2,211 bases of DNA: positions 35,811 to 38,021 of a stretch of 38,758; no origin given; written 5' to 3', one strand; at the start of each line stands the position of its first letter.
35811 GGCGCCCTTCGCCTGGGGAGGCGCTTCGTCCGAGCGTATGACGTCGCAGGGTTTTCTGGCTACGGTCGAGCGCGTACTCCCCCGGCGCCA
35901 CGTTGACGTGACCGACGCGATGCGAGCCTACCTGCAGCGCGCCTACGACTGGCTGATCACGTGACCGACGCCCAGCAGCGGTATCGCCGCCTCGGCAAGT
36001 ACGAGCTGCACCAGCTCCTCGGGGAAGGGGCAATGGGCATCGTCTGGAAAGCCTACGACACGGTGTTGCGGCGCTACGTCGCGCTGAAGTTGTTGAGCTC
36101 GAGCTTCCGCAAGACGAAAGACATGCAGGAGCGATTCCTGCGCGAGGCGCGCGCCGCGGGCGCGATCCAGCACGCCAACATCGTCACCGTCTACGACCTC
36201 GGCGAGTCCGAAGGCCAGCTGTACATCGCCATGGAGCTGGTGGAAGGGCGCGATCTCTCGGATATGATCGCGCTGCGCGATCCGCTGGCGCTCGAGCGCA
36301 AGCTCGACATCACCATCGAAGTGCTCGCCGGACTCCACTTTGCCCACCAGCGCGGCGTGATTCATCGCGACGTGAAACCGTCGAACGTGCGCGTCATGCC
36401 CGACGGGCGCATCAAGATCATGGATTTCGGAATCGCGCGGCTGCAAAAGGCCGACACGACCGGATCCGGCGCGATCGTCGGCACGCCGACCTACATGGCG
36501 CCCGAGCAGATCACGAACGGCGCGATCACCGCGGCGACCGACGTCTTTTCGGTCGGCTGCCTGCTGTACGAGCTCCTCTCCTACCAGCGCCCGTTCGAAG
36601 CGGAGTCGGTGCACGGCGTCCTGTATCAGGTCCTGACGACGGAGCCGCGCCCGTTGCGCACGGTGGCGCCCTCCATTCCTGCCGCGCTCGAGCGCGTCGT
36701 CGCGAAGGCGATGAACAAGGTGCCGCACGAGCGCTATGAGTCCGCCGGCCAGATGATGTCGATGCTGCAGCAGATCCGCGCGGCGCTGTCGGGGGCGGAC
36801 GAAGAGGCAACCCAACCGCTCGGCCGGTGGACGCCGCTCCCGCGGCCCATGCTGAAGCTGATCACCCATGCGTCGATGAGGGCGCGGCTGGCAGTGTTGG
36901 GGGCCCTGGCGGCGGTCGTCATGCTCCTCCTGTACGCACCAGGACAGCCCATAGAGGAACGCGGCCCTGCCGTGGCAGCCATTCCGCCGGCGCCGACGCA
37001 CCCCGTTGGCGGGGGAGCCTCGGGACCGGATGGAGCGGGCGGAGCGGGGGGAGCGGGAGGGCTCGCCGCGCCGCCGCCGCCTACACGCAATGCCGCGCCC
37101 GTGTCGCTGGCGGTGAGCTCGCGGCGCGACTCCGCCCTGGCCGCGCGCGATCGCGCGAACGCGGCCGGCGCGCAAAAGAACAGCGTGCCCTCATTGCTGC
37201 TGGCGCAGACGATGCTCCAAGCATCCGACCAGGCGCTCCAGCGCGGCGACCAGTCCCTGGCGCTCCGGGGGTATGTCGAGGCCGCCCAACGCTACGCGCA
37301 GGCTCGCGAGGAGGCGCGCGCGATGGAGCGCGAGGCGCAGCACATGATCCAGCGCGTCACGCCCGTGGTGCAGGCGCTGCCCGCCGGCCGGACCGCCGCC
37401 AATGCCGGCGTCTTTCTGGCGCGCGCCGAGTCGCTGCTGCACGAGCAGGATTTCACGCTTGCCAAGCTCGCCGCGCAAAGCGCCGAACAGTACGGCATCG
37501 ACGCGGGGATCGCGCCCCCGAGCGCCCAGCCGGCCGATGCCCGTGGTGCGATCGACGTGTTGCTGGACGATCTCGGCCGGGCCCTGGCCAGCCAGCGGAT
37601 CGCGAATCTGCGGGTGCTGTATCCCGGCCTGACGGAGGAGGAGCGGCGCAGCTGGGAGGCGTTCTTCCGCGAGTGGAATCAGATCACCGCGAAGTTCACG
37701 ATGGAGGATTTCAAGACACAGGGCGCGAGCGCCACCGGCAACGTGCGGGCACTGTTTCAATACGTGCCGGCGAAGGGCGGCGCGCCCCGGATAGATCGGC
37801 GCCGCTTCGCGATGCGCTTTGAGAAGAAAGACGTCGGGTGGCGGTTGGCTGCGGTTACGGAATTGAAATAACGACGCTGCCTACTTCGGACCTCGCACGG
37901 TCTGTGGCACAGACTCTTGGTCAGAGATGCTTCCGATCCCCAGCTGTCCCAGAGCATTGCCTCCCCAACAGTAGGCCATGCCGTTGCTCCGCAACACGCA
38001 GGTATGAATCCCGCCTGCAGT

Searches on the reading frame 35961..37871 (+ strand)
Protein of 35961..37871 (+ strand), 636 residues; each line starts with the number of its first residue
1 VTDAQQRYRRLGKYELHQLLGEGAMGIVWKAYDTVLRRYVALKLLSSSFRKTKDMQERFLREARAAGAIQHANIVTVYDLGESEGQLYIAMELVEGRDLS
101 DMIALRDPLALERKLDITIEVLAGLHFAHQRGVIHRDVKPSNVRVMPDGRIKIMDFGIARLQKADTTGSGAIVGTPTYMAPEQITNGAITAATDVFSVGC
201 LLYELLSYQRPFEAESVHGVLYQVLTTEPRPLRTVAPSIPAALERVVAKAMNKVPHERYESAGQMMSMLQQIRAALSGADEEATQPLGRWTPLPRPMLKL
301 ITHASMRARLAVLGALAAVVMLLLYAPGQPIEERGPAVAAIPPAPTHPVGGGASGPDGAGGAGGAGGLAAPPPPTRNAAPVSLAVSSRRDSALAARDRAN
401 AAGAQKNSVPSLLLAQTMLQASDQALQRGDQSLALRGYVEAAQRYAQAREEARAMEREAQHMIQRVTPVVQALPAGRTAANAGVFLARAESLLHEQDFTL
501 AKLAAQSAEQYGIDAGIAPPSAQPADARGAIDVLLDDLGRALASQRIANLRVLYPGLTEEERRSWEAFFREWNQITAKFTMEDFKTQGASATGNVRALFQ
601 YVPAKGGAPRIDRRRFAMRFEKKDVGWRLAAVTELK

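Call 97: search_protein_families(library=pfam, proteins=[window:35961-37871:+], max_evalue=0.000001)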
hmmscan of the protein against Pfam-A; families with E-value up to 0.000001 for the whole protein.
window:35961-37871:+ (636 aa): 2 families
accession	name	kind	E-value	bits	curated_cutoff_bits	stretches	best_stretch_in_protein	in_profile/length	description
PF00069.31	Pkinase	-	6e-52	177.1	31.7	1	14-262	1-254/263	Protein kinase domain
PF07714.23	PK_Tyr_Ser-Thr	-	3e-35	122.2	23.1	1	15-259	2-249/258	Protein tyrosine and serine/threonine kinase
